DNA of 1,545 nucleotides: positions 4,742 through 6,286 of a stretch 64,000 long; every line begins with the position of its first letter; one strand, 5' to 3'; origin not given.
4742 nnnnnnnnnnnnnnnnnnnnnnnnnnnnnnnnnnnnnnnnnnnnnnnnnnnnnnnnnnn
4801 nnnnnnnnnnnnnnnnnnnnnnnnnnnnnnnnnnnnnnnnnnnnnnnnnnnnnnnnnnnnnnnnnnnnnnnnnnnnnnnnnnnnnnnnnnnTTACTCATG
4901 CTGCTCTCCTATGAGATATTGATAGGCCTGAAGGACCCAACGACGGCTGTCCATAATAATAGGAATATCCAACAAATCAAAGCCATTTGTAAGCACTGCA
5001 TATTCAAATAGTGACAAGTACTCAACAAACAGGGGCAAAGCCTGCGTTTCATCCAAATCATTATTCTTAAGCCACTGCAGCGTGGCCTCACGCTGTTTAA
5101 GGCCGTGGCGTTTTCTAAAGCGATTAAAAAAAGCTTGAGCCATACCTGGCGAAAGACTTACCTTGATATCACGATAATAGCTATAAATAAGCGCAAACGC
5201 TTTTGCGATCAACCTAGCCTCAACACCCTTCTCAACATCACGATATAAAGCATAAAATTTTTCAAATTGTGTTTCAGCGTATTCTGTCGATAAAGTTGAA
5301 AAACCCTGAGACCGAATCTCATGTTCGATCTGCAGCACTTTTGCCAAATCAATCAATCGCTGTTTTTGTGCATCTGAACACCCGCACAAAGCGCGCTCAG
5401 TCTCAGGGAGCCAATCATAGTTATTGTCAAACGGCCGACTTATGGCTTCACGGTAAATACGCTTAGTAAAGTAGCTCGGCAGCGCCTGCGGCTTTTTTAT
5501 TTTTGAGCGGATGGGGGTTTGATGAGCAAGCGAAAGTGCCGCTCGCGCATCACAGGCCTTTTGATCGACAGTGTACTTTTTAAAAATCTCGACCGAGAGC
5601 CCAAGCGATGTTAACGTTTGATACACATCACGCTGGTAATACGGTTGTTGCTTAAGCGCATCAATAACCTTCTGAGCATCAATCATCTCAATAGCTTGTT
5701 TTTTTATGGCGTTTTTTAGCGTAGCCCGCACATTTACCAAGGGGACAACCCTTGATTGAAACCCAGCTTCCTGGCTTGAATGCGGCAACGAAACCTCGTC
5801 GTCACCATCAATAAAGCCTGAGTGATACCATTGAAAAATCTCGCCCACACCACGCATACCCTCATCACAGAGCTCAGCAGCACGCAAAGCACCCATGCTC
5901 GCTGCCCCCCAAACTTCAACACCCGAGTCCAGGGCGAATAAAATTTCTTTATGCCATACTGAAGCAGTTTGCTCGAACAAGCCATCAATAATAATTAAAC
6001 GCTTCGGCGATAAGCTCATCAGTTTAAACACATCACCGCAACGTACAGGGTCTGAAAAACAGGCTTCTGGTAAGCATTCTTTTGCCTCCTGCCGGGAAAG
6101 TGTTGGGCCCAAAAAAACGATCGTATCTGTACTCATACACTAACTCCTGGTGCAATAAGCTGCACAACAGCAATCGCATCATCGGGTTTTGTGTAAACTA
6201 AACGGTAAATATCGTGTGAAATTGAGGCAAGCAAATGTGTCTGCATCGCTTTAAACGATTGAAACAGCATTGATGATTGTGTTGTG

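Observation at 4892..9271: Self-contained YcaO-TfuA thioamidation module with a dedicated MoaD/ThiS-like carrier, a MoeZ-type E1-rhodanese and an O-methyltransferase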

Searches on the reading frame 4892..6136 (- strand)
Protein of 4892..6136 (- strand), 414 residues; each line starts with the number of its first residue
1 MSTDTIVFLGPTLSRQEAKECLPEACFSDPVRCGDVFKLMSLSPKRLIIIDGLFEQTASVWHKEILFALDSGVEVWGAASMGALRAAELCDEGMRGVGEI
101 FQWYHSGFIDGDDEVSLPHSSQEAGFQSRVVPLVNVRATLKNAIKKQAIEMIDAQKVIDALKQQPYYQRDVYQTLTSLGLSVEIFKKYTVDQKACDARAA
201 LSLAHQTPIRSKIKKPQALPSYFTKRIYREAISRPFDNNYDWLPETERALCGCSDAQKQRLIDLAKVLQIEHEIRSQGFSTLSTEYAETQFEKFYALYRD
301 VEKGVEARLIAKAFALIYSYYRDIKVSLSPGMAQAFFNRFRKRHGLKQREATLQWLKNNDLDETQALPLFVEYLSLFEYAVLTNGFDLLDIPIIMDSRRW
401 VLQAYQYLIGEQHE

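Call 3: search_protein_families(library=pfam, proteins=[window:4892-6136:-], max_evalue=0.01)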
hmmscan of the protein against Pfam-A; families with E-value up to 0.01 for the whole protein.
window:4892-6136:- (414 aa): 1 family
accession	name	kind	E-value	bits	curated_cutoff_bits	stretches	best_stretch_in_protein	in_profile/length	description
PF07812.18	TfuA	-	6.1e-42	142.6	30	1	51-169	1-118/119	TfuA-like protein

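Call 4: search_protein_families(library=ncbifam, proteins=[window:4892-6136:-], max_evalue=0.01)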
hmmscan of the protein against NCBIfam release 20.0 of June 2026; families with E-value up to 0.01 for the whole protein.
window:4892-6136:- (414 aa): 2 families
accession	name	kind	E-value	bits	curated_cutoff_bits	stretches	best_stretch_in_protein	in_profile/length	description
NF033432.0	ThioGly_TfuA_rel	equivalog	2.7e-48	164.2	235.2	1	5-179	2-172/211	TfuA-related McrA-glycine thioamidation protein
TIGR04500.1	PpiC_rel_mature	subfamily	0.0024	17.2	180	1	307-365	118-174/340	TIGR04500 family putative peptide maturation system protein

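Call 28: find_homologous_proteins(query=window:4892-6136:-, max_evalue=0.00001)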
Query window:4892-6136:- (414 aa): 3192 proteins with E <= 0.00001 among 8000 candidates; the best 120 are listed.
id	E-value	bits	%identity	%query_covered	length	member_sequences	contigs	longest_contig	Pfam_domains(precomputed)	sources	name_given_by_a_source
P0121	3.2e-277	937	100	100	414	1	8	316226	PF07812.19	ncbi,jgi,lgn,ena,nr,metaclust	ncbi:MAG: hypothetical protein COV52_05410 [Gammaproteobacteria bacterium CG11_big_fil_rev_8_21_14_0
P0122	6.5e-103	363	43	100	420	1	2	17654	PF07812.19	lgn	-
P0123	5.2e-99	350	46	98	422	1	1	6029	PF07812.19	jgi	-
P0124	1.2e-83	299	41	99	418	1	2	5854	PF07812.19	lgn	-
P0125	1.3e-77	280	38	98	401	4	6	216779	PF07812.19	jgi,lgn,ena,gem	jgi:hypothetical protein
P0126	2.6e-77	279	50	60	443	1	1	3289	PF07812.19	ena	-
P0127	9.8e-75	270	37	97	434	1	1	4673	PF07812.19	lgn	-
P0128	5.3e-74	268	36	98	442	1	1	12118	PF07812.19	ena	-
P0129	1.5e-73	266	35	99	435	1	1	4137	PF07812.19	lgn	-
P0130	3.0e-73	265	37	94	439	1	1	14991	PF07812.19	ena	-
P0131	4.0e-73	265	37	98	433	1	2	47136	PF07812.19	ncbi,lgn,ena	-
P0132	3.0e-72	262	36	94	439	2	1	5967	PF07812.19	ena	-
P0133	6.3e-72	261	34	94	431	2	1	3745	PF07812.19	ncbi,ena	-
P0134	1.9e-70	256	36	98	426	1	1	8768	PF07812.19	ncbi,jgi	jgi:hypothetical protein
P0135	1.7e-69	253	34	94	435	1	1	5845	PF07812.19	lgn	-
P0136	8.2e-65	237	35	98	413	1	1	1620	PF07812.19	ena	-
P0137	1.2e-63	234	37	93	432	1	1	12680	PF07812.19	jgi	-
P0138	1.7e-63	233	38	81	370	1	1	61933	PF07812.19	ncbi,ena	-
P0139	5.9e-63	231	36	98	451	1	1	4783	PF07812.19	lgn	-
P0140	2.0e-62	230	33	98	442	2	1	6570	PF07812.19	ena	-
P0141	3.3e-62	229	36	93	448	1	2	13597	PF07812.19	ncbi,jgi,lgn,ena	-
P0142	2.9e-61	226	34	96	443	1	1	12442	PF07812.19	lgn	-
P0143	9.2e-61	224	32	97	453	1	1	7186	PF07812.19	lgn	-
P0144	1.6e-60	223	43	61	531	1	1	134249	PF07812.19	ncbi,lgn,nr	ncbi:MAG: TfuA-like protein [Gammaproteobacteria bacterium]|nr:TfuA-like protein [Gammaproteobacteri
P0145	1.2e-59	220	34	97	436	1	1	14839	PF07812.19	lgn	-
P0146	2.4e-59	219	35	91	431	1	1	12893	PF07812.19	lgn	-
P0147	1.0e-58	217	35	97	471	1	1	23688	PF07812.19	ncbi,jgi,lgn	-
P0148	1.1e-58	217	34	98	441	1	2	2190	PF07812.19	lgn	-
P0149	2.4e-58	216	33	98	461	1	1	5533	PF07812.19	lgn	-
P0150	1.6e-57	213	32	98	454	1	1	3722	PF07812.19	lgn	-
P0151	2.5e-56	209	38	65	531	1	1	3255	PF07812.19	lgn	-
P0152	7.1e-56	208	42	59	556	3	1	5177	PF07812.19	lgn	-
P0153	2.4e-55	206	34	99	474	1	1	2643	PF07812.19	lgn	-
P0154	3.0e-55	206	41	60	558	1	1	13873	PF07812.19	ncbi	-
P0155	9.4e-55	204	36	98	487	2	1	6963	PF07812.19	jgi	-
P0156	1.1e-54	204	31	98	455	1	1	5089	PF07812.19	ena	-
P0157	2.9e-53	199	32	99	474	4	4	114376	PF07812.19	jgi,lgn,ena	-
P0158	3.7e-53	199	41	60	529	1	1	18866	PF07812.19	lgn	-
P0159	1.3e-52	197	40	59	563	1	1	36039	PF07812.19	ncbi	-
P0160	1.6e-52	197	41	60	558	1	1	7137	PF07812.19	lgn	-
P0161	8.7e-51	191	41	59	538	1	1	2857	PF07812.19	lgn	-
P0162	1.2e-50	191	31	97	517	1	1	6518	PF07812.19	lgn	-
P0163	1.3e-50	191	30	97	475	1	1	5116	PF07812.19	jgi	-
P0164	1.4e-50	191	39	70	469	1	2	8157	PF07812.19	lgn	-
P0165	1.6e-50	190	41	60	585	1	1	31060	PF07812.19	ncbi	ncbi:MAG: hypothetical protein Tsb0014_16010 [Pleurocapsa sp.]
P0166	2.4e-50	190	34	94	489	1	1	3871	PF07812.19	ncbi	-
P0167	5.0e-50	189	34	97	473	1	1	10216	PF07812.19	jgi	jgi:hypothetical protein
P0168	5.5e-50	189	47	50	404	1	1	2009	PF12857.14,PF07812.19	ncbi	-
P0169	7.4e-50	188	47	50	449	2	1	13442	PF07812.19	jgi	jgi:hypothetical protein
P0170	9.1e-50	188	40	61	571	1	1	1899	PF07812.19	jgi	jgi:hypothetical protein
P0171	1.5e-49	187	42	59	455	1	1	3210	PF07812.19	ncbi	-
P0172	3.2e-49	186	42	60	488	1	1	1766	PF07812.19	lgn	-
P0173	8.2e-49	185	40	60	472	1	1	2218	PF07812.19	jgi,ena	-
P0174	1.5e-48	184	43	59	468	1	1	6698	PF07812.19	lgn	-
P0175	2.1e-48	183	30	96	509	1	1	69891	PF07812.19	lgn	-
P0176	2.7e-48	183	41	51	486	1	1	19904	PF07812.19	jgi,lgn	jgi:hypothetical protein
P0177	3.0e-48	183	39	60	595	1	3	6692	PF07812.19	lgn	-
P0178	6.9e-48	182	39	64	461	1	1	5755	PF07812.19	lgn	-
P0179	7.1e-48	182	42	60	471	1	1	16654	PF07812.19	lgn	-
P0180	9.8e-48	181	35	87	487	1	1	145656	PF07812.19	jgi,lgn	jgi:hypothetical protein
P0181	1.1e-47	181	32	93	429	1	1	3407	PF07812.19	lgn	-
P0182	1.2e-47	181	40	64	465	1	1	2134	PF07812.19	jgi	jgi:hypothetical protein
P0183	1.8e-47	180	40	64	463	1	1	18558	PF07812.19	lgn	-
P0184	1.9e-47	180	31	94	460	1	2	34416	PF07812.19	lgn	-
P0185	3.1e-47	180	37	68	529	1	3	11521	PF07812.19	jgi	jgi:hypothetical protein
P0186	3.5e-47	179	30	96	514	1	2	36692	PF07812.19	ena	-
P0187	3.5e-47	179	37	70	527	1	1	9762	PF07812.19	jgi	-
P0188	3.5e-47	179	42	59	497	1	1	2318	PF07812.19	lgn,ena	-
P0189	3.8e-47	179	38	59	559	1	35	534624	PF07812.19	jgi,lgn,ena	-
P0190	4.3e-47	179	37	67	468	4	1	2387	PF07812.19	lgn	-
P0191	7.6e-47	178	45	49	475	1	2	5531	PF07812.19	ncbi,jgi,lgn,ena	jgi:hypothetical protein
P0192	7.8e-47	178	39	65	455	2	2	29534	PF07812.19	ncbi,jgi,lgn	-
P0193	8.0e-47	178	32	87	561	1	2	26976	PF07812.19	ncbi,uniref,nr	ncbi:hypothetical protein H6G76_33160 [Nostoc sp. FACHB-152]|uniref:TfuA-like protein n=1 Tax=unclas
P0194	1.0e-46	178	44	48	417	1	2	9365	PF07812.19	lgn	-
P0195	1.3e-46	177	36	66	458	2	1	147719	PF07812.19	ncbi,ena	-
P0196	1.5e-46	177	38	63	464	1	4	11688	PF07812.19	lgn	-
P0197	2.2e-46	177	32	93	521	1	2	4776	PF07812.19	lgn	-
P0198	2.7e-46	176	50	42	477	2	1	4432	PF07812.19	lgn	-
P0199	3.0e-46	176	43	53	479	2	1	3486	PF07812.19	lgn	-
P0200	5.6e-46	175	39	59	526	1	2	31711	PF07812.19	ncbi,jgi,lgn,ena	-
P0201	5.9e-46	175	38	59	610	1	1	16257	PF07812.19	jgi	jgi:hypothetical protein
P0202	6.1e-46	175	36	67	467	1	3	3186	PF07812.19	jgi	jgi:hypothetical protein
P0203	7.3e-46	175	30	97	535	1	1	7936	PF07812.19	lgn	-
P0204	9.9e-46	175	38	58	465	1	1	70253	PF07812.19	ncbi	-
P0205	1.4e-45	174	37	59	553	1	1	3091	PF07812.19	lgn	-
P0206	1.7e-45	174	33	79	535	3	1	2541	PF07812.19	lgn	-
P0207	2.5e-45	173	38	60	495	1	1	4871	PF07812.19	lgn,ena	-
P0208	2.6e-45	173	40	62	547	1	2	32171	PF07812.19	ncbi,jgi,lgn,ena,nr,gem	ncbi:MAG TPA: hypothetical protein IGS40_05345 [Trichormus sp. M33_DOE_039]|nr:hypothetical protein 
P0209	2.8e-45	173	38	60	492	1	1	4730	PF07812.19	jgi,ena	-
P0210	2.8e-45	173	39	59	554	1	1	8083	PF07812.19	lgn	-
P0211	2.8e-45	173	36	59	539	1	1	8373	PF07812.19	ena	-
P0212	3.7e-45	173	40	60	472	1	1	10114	PF07812.19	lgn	-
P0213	3.7e-45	173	41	62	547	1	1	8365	PF07812.19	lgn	-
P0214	5.3e-45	172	32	93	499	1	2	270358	PF07812.19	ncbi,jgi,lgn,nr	ncbi:MAG: hypothetical protein K0R14_1213 [Burkholderiales bacterium]|jgi:hypothetical protein|nr:hy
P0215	6.0e-45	172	41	59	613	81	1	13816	PF07812.19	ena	-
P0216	6.1e-45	172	32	86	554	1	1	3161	PF07812.19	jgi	-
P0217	1.4e-44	171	45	46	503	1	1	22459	PF07812.19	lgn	-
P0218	1.7e-44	170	35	59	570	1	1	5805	PF07812.19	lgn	-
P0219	1.9e-44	170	39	60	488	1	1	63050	PF07812.19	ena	-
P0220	2.6e-44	170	38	59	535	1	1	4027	PF07812.19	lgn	-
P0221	2.7e-44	170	31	93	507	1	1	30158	PF07812.19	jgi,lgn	-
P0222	2.8e-44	170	39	59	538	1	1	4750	PF07812.19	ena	-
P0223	3.1e-44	170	46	40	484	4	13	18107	PF07812.19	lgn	-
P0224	3.2e-44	170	42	58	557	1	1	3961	PF07812.19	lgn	-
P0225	3.6e-44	169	37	69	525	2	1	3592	PF07812.19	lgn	-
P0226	4.3e-44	169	29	99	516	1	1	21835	PF07812.19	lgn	-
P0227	5.6e-44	169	30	94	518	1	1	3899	PF07812.19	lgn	-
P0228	6.1e-44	169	39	59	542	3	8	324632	PF07812.19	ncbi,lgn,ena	-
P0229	6.3e-44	169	38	60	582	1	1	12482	PF07812.19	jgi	jgi:hypothetical protein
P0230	6.8e-44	169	35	68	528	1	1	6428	PF07812.19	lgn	-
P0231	7.3e-44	168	35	68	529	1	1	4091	PF07812.19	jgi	jgi:hypothetical protein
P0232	8.0e-44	168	32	86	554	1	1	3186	PF07812.19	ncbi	-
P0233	9.1e-44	168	28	94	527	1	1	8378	PF07812.19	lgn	-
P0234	9.6e-44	168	44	50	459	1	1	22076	PF07812.19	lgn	-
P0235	1.1e-43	168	33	87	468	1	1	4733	PF07812.19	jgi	jgi:hypothetical protein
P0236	1.3e-43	168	38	59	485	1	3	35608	PF07812.19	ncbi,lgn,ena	-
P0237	1.3e-43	168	40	63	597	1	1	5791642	PF07812.19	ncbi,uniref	ncbi:TfuA-like protein [Altericista sp. CCNU0014]|uniref:TfuA-like protein n=1 Tax=Altericista sp. C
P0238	1.8e-43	167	46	47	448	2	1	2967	PF07812.19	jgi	-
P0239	1.8e-43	167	44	49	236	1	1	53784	PF07812.19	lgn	-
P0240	1.9e-43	167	40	60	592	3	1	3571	PF07812.19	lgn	-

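Call 32: search_solved_structures(query=window:4892-6136:-, max_evalue=0.01, show_alignments=2)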
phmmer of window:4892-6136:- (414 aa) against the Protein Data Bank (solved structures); distinct sequences matched with E-value up to 0.01: 1.
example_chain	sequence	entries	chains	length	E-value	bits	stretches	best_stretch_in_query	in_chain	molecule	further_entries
6xp8_A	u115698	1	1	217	5.1e-31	111.3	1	5-179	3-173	TfuA domain-containing protein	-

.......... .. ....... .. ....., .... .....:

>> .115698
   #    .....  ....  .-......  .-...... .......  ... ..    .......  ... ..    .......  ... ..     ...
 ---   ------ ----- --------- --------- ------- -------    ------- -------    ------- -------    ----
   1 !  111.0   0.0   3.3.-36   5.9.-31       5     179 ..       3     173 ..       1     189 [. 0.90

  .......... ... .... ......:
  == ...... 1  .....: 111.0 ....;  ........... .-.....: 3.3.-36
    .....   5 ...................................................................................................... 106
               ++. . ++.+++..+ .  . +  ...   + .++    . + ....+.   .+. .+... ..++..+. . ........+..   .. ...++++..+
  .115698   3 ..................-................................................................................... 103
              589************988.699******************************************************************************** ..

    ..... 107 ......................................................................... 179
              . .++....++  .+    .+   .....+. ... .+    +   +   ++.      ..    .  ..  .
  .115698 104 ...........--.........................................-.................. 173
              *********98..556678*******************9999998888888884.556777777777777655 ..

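Call 38: predict_structure(alignment_id=A2)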
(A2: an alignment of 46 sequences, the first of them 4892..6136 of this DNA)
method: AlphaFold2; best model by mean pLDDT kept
length: 414 residues; sequences in the alignment: 46
mean_pLDDT: 93.3   pTM: 0.90
mean pLDDT of the five models: 93.3, 93.0, 92.8, 92.7, 92.2
residues with pLDDT >= 90: 354; 70-90: 46; 50-70: 14; < 50: 0
segments of 3 or more residues with pLDDT < 50: none
pLDDT, mean of each block of 10 residues (from residue 1): 92 95 96 95 97 71 94 96 96 97 97 82 73 97 98 98 93 97 96 98 97 85 93 96 96 96 97 95 89 96 93 96 93 96 96 96 94 96 90 94 94 68
secondary structure, 60 per line:
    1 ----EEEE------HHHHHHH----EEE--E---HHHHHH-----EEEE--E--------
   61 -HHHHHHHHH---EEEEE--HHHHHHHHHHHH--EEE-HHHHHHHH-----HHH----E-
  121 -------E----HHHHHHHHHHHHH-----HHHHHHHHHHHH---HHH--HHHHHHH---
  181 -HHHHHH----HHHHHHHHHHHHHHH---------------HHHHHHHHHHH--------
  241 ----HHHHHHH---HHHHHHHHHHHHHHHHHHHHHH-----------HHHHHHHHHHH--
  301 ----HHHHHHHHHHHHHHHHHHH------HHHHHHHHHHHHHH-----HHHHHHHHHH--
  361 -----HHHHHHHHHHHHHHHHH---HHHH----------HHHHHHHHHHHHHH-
elements in order: E5-8 H15-21 E26-28 H35-40 E46-49 H62-70 E74-78 H81-92 E95-97 H99-106 H133-145 H151-162 H171-177 H182-187 H192-206 H222-232 H245-251 H255-276 H288-298 H305-323 H330-343 H349-358 H366-382 H386-389 H400-413

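Call 100: fold_search(model_id=the predicted structure, library=pdb)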
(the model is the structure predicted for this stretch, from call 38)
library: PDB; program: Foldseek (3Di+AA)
matches with E <= 10: 413; with E <= 0.001: 1
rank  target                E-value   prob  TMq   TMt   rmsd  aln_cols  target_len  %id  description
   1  6xp8                  4.9e-13  1.00  0.45  0.83   2.4       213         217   36  The crystal structure of TfuA involved in peptide backbone thioamidation from Methanosarcina acetivorans (released 2021-03-17)
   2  1wl8                  5.1e-01  0.72  0.16  0.31   4.4        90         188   16  Crystal structure of PH1346 protein from Pyrococcus horikoshii (released 2005-08-16)
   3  5x4j                  5.9e-01  0.06  0.12  0.11  21.7       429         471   11  The crystal structure of Pyrococcus furiosus RecJ (Zn-soaking) (released 2018-02-14)
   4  5y0n_A                6.5e-01  0.08  0.16  0.17  20.8       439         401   12  Crystal structure of Bacillus subtilis TmcAL bound with ATP (SeMet derivative) (released 2018-07-18)
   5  8j2y_A                7.2e-01  0.20  0.18  0.22  16.1       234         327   15  Acidimicrobiaceae bacterium photocobilins protein, dark state (released 2024-04-10)
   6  7f4c_A                7.5e-01  0.25  0.20  0.26  13.5       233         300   12  The crystal structure of the immature holo-enzyme of homoserine dehydrogenase complexed with NADP and 1,4-butandiol fr (released 2022-06-22)
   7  6yt0_A                8.7e-01  0.03  0.10  0.05  24.6       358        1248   11  Magnesium chelatase H subunit (ChlH) E660D variant from Synechocystis sp.PCC6803 (released 2020-12-09)
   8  4xgh                  9.6e-01  0.03  0.08  0.08  25.4       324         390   10  X-ray Crystal Structure of Citrate Synthase from Burkholderia thailandensis (released 2015-01-14)
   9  3qh2_C                1.1e+00  0.18  0.13  0.23   7.9        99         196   11  Crystal structure of TenI from Bacillus subtilis complexed with product cThz-P (released 2011-05-25)
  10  6yt0_B                1.1e+00  0.03  0.10  0.05  26.3       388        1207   10  Magnesium chelatase H subunit (ChlH) E660D variant from Synechocystis sp.PCC6803 (released 2020-12-09)
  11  2d7j                  1.2e+00  0.38  0.16  0.30   5.9       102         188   19  Crystal Structure Analysis of Glutamine Amidotransferase from Pyrococcus horikoshii OT3 (released 2006-11-21)
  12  5x4h                  1.2e+00  0.06  0.15  0.14  20.1       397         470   10  The crystal structure of Pyrococcus furiosus RecJ (wild-type) (released 2018-02-14)
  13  3n0g_B                1.2e+00  0.02  0.10  0.09  20.0       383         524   15  Crystal Structure of Isoprene Synthase from Grey Poplar Leaves (Populus x canescens) in complex with three Mg2+ ions a (released 2010-07-21)
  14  4wio                  1.3e+00  0.25  0.15  0.12   5.6       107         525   13  Crystal structure of the C89A GMP synthetase inactive mutant from Plasmodium falciparum in complex with glutamine (released 2015-12-02)
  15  3klo_B                1.3e+00  0.07  0.13  0.21  16.3       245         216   13  Vibrio cholerae VpsT bound to c-di-GMP (released 2010-02-09)
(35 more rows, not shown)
